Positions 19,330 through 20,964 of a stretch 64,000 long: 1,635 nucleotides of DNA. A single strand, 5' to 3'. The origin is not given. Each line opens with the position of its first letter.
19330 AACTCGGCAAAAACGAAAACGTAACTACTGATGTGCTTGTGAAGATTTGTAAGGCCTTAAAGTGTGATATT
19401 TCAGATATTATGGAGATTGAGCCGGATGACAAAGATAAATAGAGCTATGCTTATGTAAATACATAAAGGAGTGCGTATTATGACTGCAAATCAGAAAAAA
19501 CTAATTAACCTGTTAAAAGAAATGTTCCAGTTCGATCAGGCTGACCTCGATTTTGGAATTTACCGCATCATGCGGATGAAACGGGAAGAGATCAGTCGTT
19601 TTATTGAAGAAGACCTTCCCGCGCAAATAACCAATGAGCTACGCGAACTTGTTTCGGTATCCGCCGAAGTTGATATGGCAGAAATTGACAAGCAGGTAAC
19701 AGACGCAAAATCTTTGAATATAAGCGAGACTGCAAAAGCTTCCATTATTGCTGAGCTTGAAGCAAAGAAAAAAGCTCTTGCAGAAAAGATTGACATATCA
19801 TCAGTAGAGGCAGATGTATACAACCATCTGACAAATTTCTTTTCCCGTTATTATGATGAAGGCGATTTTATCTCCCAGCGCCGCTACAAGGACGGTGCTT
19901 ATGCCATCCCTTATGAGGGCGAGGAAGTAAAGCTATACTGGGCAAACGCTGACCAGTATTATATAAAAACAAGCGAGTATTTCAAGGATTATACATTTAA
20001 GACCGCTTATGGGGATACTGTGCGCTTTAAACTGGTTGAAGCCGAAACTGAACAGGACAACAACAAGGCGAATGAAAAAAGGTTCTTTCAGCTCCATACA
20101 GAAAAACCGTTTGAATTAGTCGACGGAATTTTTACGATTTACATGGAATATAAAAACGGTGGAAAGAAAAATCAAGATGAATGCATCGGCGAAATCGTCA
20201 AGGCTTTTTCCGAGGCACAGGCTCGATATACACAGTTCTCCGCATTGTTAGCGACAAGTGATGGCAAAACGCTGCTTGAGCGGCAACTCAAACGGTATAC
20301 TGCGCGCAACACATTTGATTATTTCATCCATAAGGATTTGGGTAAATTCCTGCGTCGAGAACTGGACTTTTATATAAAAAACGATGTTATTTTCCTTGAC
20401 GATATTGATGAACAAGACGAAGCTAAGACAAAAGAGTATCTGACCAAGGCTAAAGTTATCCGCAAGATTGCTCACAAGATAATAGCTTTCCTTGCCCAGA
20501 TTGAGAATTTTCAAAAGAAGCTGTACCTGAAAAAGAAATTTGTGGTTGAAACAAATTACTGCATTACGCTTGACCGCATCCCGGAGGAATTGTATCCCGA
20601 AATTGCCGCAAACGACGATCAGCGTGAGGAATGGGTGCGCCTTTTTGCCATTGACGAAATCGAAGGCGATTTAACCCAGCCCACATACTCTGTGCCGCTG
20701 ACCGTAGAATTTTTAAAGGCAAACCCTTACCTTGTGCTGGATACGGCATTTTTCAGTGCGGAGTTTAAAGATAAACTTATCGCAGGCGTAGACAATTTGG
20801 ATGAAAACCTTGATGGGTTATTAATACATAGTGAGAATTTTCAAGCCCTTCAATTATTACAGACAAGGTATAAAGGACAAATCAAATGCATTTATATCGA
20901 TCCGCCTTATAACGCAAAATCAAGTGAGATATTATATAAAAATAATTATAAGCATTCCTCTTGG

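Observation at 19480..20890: Unassigned N-terminal domain of about 470 residues on the Mod-like methyltransferase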

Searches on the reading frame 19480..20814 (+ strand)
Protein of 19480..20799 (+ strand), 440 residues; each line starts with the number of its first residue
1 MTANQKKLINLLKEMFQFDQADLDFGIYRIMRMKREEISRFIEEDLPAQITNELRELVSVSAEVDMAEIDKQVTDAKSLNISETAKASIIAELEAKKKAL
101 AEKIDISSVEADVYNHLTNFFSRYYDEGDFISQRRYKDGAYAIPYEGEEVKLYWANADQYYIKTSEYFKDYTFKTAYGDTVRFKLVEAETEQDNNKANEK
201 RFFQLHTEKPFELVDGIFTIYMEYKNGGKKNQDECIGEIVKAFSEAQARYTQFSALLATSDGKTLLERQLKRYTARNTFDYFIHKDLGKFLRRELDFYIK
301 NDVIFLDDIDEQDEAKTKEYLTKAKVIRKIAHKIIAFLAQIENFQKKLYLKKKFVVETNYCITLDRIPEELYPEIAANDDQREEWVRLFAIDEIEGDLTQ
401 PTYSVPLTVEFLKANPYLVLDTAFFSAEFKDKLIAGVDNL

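Call 11: find_homologous_proteins(query=window:19480-20799:+, max_evalue=0.001)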
Query window:19480-20799:+ (440 aa): 3528 proteins with E <= 0.001 among 8000 candidates; the best 120 are listed.
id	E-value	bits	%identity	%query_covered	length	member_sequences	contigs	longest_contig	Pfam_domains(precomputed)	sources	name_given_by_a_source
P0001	9.9e-280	946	98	100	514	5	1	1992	-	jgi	jgi:adenine-specific DNA-methyltransferase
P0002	1.2e-220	751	76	100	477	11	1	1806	-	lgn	-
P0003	3.7e-211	720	75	100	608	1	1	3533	PF01555.25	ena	-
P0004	9.2e-210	715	73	100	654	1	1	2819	PF01555.25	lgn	-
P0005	2.1e-209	714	74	100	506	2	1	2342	-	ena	-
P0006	2.6e-209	714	74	100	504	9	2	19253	-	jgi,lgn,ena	-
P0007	1.3e-206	705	72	100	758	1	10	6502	PF01555.25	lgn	-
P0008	2.3e-205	701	73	100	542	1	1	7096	-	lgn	-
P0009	3.4e-200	684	71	100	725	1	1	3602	PF01555.25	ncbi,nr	ncbi:MAG: site-specific DNA-methyltransferase, partial [Paludibacteraceae bacterium]|nr:site-specifi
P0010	2.3e-195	668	70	100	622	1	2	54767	PF01555.25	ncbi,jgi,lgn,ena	ncbi:MAG: DNA methyltransferase [Candidatus Cloacimonadia bacterium]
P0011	4.0e-188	644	67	100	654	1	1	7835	PF01555.25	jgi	jgi:adenine-specific DNA-methyltransferase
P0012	8.5e-185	633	66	100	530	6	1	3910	-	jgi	jgi:adenine-specific DNA-methyltransferase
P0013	2.6e-182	625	65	100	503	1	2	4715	-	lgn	-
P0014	5.8e-176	604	64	100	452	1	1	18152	-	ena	-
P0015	1.5e-173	596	73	84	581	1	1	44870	PF01555.25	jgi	jgi:adenine-specific DNA-methyltransferase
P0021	5.0e-148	512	56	100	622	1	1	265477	PF01555.25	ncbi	-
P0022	1.8e-147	510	56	100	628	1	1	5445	PF01555.25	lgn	-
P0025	7.8e-146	505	56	98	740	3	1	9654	PF01555.25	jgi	-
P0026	1.9e-145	503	54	100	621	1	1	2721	PF01555.25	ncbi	-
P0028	6.7e-144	498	56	99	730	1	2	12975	PF01555.25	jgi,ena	-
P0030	6.7e-143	495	56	99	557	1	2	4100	PF01555.25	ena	-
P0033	2.1e-142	493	54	100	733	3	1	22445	PF01555.25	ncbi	-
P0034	2.8e-142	493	55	100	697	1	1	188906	PF01555.25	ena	-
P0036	6.1e-142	492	55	100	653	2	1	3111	PF01555.25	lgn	-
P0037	4.4e-141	489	55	100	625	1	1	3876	PF01555.25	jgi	jgi:adenine-specific DNA-methyltransferase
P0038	4.4e-141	489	54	99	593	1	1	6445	PF01555.25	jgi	-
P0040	8.1e-141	488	55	100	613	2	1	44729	PF01555.25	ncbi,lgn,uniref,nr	ncbi:DNA methyltransferase [Aneurinibacillus tyrosinisolvens]|uniref:DNA methyltransferase n=1 Tax=A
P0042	1.3e-140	487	54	99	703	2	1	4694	PF01555.25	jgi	jgi:adenine-specific DNA-methyltransferase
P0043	1.4e-140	487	54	100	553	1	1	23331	PF01555.25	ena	-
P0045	1.9e-140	487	53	100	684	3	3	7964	PF01555.25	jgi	-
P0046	4.5e-140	486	54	97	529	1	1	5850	PF01555.25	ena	-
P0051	1.3e-139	484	55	100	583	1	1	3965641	PF01555.25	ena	-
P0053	4.5e-139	482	54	99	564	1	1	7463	PF01555.25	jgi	jgi:adenine-specific DNA-methyltransferase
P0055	3.2e-138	480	54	99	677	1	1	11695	PF01555.25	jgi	jgi:adenine-specific DNA-methyltransferase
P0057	1.0e-137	478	56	99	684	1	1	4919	PF01555.25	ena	-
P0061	3.7e-137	476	54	98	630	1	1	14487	PF01555.25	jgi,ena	-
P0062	4.7e-137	476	52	99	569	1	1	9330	PF01555.25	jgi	jgi:adenine-specific DNA-methyltransferase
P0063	5.3e-137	475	54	100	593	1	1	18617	PF01555.25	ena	-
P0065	6.2e-137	475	53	100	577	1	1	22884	PF01555.25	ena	-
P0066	6.8e-137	475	53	100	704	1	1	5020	PF01555.25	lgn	-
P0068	1.2e-136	474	54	100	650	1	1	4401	PF01555.25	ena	-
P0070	1.9e-136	474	54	99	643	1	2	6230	PF01555.25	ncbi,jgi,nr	ncbi:MAG: hypothetical protein BWK74_05970 [Desulfobacteraceae bacterium A6]|nr:MAG: hypothetical pr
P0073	6.9e-136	472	53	100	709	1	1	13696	PF01555.25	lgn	-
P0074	1.6e-135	471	53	99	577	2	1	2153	PF01555.25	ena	-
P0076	9.1e-135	468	54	100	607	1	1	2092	PF01555.25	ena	-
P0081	4.5e-134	466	53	99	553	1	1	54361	PF01555.25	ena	-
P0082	9.8e-134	465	52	99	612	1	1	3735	PF01555.25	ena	-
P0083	1.1e-133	465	55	99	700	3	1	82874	PF01555.25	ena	-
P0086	2.5e-133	463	53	100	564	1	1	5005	PF01555.25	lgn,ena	-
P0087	2.5e-133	463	53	100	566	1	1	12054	PF01555.25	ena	-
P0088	2.8e-133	463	53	100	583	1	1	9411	PF01555.25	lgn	-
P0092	8.2e-133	462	52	100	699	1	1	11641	PF01555.25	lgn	-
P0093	1.2e-132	461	53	100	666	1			PF01555.25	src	-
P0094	2.4e-132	460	53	100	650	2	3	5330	PF01555.25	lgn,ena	-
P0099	5.1e-132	459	52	100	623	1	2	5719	PF01555.25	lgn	-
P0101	6.3e-132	459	51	100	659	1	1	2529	PF01555.25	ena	-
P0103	7.7e-132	458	51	98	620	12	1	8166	PF01555.25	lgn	-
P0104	1.1e-131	458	53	100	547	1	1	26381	PF01555.25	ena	-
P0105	1.2e-131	458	52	100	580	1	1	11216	PF01555.25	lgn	-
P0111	7.3e-131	455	51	100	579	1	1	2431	PF01555.25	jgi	-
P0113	8.9e-131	455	53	98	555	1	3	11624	PF01555.25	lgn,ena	-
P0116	1.7e-130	454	52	100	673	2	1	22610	PF01555.25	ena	-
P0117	2.5e-130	453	51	99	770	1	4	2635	PF01555.25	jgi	-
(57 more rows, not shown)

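Call 20: find_related_loci(query=A1, collection=genome_contigs, flank=10000)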
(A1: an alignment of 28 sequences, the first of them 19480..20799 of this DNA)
Query A1 (440 aa) in genome_contigs; peptide patterns used: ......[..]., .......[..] (x = any residue, [..] = any of these).
600 stretches matched a pattern (row limit reached: there are more); 587 encode a relative of the query (tblastn E <= 1e-3); the best 80 are kept; 80 distinct loci.
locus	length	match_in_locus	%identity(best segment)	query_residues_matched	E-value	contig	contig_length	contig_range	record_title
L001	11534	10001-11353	74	1-440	0e+0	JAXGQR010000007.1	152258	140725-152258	MAG: Dehalobacterium sp. isolate AnMBR.bin330 bin330_7, whole genome shotgun sequence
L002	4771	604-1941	67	1-440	0e+0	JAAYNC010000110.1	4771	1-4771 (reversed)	MAG: Eubacteriales Family XIII. Incertae Sedis bacterium isolate AS21ysBPME_109 219896_AS21, whole genome shotgun sequen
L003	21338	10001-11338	67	1-440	0e+0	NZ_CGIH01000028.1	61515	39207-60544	Syntrophomonas zehnderi OL-4, whole genome shotgun sequence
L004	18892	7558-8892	64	1-440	0e+0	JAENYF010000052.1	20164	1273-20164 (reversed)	MAG: Desulfoscipio geothermicus isolate B5_bin.4 B5_bin4_NODE_511_length_20164_cov_13.403650, whole genome shotgun seque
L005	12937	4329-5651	58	4-440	6e-160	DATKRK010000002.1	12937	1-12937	MAG TPA_asm: Pirellulales bacterium isolate SMAG_U14026 k141_753, whole genome shotgun sequence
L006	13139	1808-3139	58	1-440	3e-159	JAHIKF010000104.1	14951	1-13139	MAG: Proteobacteria bacterium isolate KR13_N1.mb.39 KR13_N1.mb.39_k141_49356, whole genome shotgun sequence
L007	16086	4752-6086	59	1-440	2e-157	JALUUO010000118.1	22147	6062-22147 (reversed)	MAG: Nitrospirae bacterium isolate 128-326_metabat1_scaf2bin.025 128-326_scaffold_900_c1, whole genome shotgun sequence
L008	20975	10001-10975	71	1-320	5e-155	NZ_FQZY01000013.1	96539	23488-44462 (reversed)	Hespellia stercorisuis DSM 15480, whole genome shotgun sequence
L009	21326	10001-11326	56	1-438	1e-154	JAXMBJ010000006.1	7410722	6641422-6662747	MAG: Pirellulales bacterium isolate STL-PLA33 C1.16.fa-6, whole genome shotgun sequence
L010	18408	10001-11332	57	1-439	8e-154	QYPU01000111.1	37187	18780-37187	MAG: Dehalococcoidia bacterium isolate PowLak16_MAG20 c_000000101909, whole genome shotgun sequence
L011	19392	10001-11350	56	1-440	2e-153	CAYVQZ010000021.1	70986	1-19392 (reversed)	MAG TPA_asm: uncultured bacterium isolate binchicken_co17_451 genome assembly, contig: NODE_1202_length_70986_cov_25.911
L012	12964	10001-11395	54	1-440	8e-153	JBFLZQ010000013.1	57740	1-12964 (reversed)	MAG: Acidobacteriota bacterium isolate MAG115 MAG115_13, whole genome shotgun sequence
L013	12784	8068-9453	55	1-436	2e-152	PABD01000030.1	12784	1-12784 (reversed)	MAG: Planctomyces sp. isolate NAT128 MHASMcontig_861360, whole genome shotgun sequence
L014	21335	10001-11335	55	1-440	1e-151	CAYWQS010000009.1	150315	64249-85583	MAG TPA_asm: uncultured Solibacteraceae bacterium isolate SRP290908_co1_146 genome assembly, contig: NODE_83_length_1503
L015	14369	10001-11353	55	6-438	7e-150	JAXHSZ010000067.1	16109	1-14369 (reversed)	MAG: Thermodesulfobacteriota bacterium isolate MAG11_tar_biofilm MAG11_67, whole genome shotgun sequence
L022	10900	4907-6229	54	4-440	4e-145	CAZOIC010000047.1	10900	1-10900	MAG TPA_asm: uncultured Syntrophomonas sp. isolate binchicken_co39_462 genome assembly, contig: NODE_14281_length_10900_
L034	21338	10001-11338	53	1-440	2e-140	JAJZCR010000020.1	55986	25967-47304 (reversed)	MAG: Planctomycetota bacterium isolate JA3.bin18 NODE_155_length_55986_cov_5.041837, whole genome shotgun sequence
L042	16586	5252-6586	51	1-434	1e-138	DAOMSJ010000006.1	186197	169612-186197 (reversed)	MAG TPA_asm: Anaerolineales bacterium isolate AMR_MDS_5785 NODE_17_length_186197_cov_8.049752, whole genome shotgun sequ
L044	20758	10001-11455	49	1-440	5e-138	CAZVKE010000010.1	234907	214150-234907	MAG TPA_asm: uncultured Leptospiraceae bacterium isolate SRP216815_co1_157 genome assembly, contig: NODE_57_length_23490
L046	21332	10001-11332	52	1-440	8e-138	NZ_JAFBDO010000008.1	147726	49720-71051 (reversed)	Thalassobacillus pellis strain DSM 22784 Ga0454027_08, whole genome shotgun sequence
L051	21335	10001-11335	51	1-440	2e-136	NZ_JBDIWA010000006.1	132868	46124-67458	MAG: Candidatus Kuenenia sp. isolate Bin_40 NODE_99_length_132868_cov_16.596764, whole genome shotgun sequence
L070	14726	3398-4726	51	1-440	6e-133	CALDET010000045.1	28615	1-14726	MAG TPA_asm: uncultured Bacteroidales bacterium isolate SRR5558154_bin.19_CONCOCT_v1.1_MAG genome assembly, contig: ERZ1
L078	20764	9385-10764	51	1-440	5e-132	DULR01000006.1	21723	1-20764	MAG TPA_asm: Clostridiaceae bacterium isolate AS04akNAM_130 1129_AS04, whole genome shotgun sequence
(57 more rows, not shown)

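Call 23: predict_structure(alignment_id=A1)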
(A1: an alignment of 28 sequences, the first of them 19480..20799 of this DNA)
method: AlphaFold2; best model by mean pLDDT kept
length: 440 residues; sequences in the alignment: 28
mean_pLDDT: 71.4   pTM: 0.47
mean pLDDT of the five models: 71.4, 69.2, 68.4, 68.2, 66.6
residues with pLDDT >= 90: 28; 70-90: 258; 50-70: 74; < 50: 80
segments of 3 or more residues with pLDDT < 50: 21-27, 128-167, 191-197, 279-284, 349-358, 395-404
pLDDT, mean of each block of 10 residues (from residue 1): 81 69 46 74 84 74 73 85 85 80 72 88 60 32 25 31 49 85 75 48 87 92 83 90 89 87 87 63 59 82 72 73 87 84 58 45 85 87 74 47 58 82 86 73
secondary structure, 60 per line:
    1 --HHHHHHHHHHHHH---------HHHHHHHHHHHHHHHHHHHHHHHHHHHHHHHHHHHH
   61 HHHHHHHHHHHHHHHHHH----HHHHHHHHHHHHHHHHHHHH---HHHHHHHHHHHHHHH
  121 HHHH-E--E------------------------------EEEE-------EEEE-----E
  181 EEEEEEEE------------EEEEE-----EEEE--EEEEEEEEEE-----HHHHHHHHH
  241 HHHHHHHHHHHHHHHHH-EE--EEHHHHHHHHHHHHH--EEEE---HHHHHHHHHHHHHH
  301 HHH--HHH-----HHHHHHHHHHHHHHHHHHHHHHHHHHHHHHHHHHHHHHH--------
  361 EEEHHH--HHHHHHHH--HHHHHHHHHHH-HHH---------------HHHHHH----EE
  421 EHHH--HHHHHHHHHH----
elements in order: H3-15 H25-78 H83-102 H106-124 E160-163 E171-174 E180-188 E201-205 E211-214 E217-226 H232-257 H265-277 E280-283 H287-303 H314-352 E361-363 H369-376 H379-389 H409-414 E419-421 H427-436

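Call 24: search_protein_representatives(alignment_id=A1)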
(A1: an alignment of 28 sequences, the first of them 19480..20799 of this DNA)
Query: 28 sequences, 457 profile positions. Proteins with E-value up to 0.001 (for the whole library): 3461; up to 1e-10: 2536; up to 1e-30: 1294. The best 150 are listed.
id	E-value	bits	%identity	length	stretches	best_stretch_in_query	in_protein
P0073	1.0e-219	746.8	-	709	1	1-456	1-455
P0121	3.9e-218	741.5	-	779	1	2-456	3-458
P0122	3.1e-217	738.6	-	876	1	2-455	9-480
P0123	6.4e-217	737.5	-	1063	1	1-456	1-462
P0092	2.8e-204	695.9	-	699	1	2-456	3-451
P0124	6.8e-204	694.6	-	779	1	3-456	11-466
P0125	2.8e-203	692.5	-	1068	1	1-456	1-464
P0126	1.0e-201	687.4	-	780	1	1-456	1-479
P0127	2.9e-200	682.6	-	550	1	3-429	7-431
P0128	2.6e-199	679.5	-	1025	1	1-456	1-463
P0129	2.6e-196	669.6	-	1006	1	1-456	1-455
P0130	6.9e-196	668.2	-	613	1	1-456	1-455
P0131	4.6e-195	665.5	-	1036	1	1-456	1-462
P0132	1.1e-194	664.2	-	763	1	3-455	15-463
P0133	2.9e-194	662.8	-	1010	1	3-456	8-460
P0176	1.8e-173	594.3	-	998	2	98-456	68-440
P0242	4.5e-152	523.8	-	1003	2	103-456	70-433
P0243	9.9e-152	522.6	-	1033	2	105-456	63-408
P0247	1.1e-150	519.2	-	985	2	97-456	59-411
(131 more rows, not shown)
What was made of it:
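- On 'Long Mod / long Res' clade (PADLOC PDLC03646 + PDLC03654): The top 150 library representatives nearly all carry the module within their first ~25 residues (call 24).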

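Call 26: fold_search(model_id=the predicted structure, library=pdb)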
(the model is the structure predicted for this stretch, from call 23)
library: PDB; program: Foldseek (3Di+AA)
matches with E <= 10: 160; with E <= 0.001: 0
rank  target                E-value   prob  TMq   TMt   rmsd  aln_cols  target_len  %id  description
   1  4i0u_A                4.5e-01  0.07  0.11  0.13  22.5       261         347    8  Improved structure of Thermotoga maritima CorA at 2.7 A resolution (released 2013-03-06)
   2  8ym7_A                6.2e-01  0.44  0.15  0.11  12.8       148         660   14  Crystal structure of Lysine Specific Demethylase 1 (LSD1) with JH-45 (released 2024-05-22)
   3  8tmc_B                6.2e-01  0.08  0.11  0.14  22.1       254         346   13  Cryo-EM structure of CorA in complex with conformation-specific synthetic antibody C12 and 20 mM MgCl2, State MG20-2 (released 2025-02-12)
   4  2p6x_B                6.9e-01  0.06  0.11  0.15  26.0       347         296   13  Crystal structure of human tyrosine phosphatase PTPN22 (released 2007-04-03)
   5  5l3c_A                7.2e-01  0.35  0.14  0.10  13.7       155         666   13  Human LSD1/CoREST: LSD1 E379K mutation (released 2016-05-04)
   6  7cdf_A                7.6e-01  0.33  0.14  0.10  13.6       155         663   12  Crystal structure of LSD1-CoREST in complex with PRSFLVRRK peptide (released 2021-06-23)
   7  6uo8_A                8.1e-01  0.05  0.11  0.07  32.0       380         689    9  Human metabotropic GABA(B) receptor bound to agonist SKF97541 and positive allosteric modulator GS39783 (released 2020-06-10)
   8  5l3b_A                1.2e+00  0.25  0.14  0.10  13.0       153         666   12  Human LSD1/CoREST: LSD1 D556G mutation (released 2016-05-04)
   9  9div_B                1.3e+00  0.18  0.11  0.27  10.3       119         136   18  The crystal structure of de novo designed ChuA binding protein C8 (released 2025-05-21)
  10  6uo9_A                1.3e+00  0.07  0.09  0.06  28.4       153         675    8  Human metabotropic GABA(B) receptor bound to agonist SKF97541 in its intermediate state 2 (released 2020-06-10)
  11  9gm6_A                1.3e+00  0.02  0.10  0.05  53.5       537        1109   11  MukBEF in a nucleotide-bound state with open neck gate (heads core) (released 2025-03-26)
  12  6wiv_A                1.4e+00  0.07  0.09  0.07  27.8       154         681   10  Structure of human GABA(B) receptor in an inactive state (released 2020-07-01)
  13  7z37_DP1              1.4e+00  0.06  0.12  0.17  36.9       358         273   10  Structure of the RAF1-HSP90-CDC37 complex (RHC-II) (released 2022-09-14)
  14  5h6r_A                1.5e+00  0.23  0.14  0.10  12.8       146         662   12  Crystal structure of LSD1-CoREST in complex with peptide 13 (released 2017-04-12)
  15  6uoa_A                1.5e+00  0.08  0.10  0.07  27.3       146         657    8  Human metabotropic GABA(B) receptor in its intermediate state 1 (released 2020-06-10)
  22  8q1h_A                2.4e+00  0.16  0.14  0.10  12.7       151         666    9  LSD1 Y391K-CoREST bound to Histone H3 N-terminal tail (released 2024-05-15)
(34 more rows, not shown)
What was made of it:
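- Tried and rejected: The first, shallow-alignment model (pLDDT 71) was superseded (calls 23, 26).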

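Call 27: search_solved_structures(query=A1, max_evalue=10, show_alignments=2)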
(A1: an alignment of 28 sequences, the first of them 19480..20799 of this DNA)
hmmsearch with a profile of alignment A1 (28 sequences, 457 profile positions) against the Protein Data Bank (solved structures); distinct sequences matched with E-value up to 10: 1.
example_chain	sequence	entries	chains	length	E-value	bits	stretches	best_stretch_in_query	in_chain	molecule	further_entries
8rc2_A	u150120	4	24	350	1.4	11.1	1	28-100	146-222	CRISPR type AFERR-associated protein Csf2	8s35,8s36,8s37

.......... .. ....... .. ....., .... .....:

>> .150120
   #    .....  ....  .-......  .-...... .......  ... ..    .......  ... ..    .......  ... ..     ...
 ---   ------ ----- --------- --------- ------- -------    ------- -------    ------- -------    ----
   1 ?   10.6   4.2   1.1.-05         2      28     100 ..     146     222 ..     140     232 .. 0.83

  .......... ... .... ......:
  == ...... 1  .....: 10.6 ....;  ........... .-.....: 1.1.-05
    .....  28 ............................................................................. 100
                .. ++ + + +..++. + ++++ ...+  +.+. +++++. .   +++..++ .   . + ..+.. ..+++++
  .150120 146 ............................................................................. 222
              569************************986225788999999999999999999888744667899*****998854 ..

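Call 28: search_protein_families(library=pfam, proteins=[window:19480-20799:+], max_evalue=10)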
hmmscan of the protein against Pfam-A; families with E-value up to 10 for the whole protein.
window:19480-20799:+ (440 aa): 0 families

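Call 44: predict_structure(alignment_id=A3)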
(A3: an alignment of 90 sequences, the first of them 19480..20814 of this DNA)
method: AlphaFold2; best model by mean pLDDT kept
length: 445 residues; sequences in the alignment: 90
mean_pLDDT: 86.3   pTM: 0.67
mean pLDDT of the five models: 86.3, 85.4, 85.2, 84.7, 83.8
residues with pLDDT >= 90: 254; 70-90: 140; 50-70: 40; < 50: 11
segments of 3 or more residues with pLDDT < 50: 141-150
pLDDT, mean of each block of 10 residues (from residue 1): 92 85 67 88 95 86 85 94 95 89 83 96 86 64 46 57 65 91 89 65 95 97 92 95 95 92 91 82 83 93 86 85 95 95 81 77 94 97 96 88 94 96 94 90 76
secondary structure, 60 per line:
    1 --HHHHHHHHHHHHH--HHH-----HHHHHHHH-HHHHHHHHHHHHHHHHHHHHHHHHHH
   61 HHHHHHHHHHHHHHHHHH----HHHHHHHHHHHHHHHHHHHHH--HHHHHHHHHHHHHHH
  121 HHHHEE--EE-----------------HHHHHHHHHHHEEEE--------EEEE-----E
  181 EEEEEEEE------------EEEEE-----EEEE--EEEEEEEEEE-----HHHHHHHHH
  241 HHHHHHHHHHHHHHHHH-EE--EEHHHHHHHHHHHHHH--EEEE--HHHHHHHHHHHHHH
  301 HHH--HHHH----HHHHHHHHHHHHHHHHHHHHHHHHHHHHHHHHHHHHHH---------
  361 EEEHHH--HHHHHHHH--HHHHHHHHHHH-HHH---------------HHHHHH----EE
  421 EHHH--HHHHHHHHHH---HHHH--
elements in order: H3-15 H26-33 H35-78 H83-103 H106-124 H148-158 E159-162 E171-174 E180-188 E201-205 E211-214 E217-226 H232-257 H265-278 E281-284 H287-303 H306-309 H314-351 E361-363 H369-376 H379-389 H409-414 E419-421 H427-436 H440-443
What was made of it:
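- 19480..19578 (+): ModN residues 1-33: N-terminal helix plus the near-invariant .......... motif (residues 22-31). The model places helices at H3-15 and H26-33 (call 44).
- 19582..19788 (+): ModN residues 35-103: long antiparallel helical hairpin, variable in sequence and shortened in some relatives. The model places helices at H35-78 and H83-103 (call 44).
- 19792..19989 (+): ModN residues 105-170: acidic, aromatic-rich, highly conserved segment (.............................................). It is the only part of the model with low pLDDT (46-65) (call 44).
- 19990..20157 (+): ModN residues 171-226: small beta-sheet sub-domain. The model places strands at 171-174, 180-188, 201-205, 211-214 and 217-226 (call 44).
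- Checked: The 'coiled-coil-like stretches' correspond to a predicted helical hairpin at residues 35-103 (call 44).
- The most conserved stretch (residues 131-170) is the only region of an otherwise confident model (mean 86.3) with low pLDDT (call 44). The putative motif lies in the low-confidence, largely non-beta region of the model (call 44).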
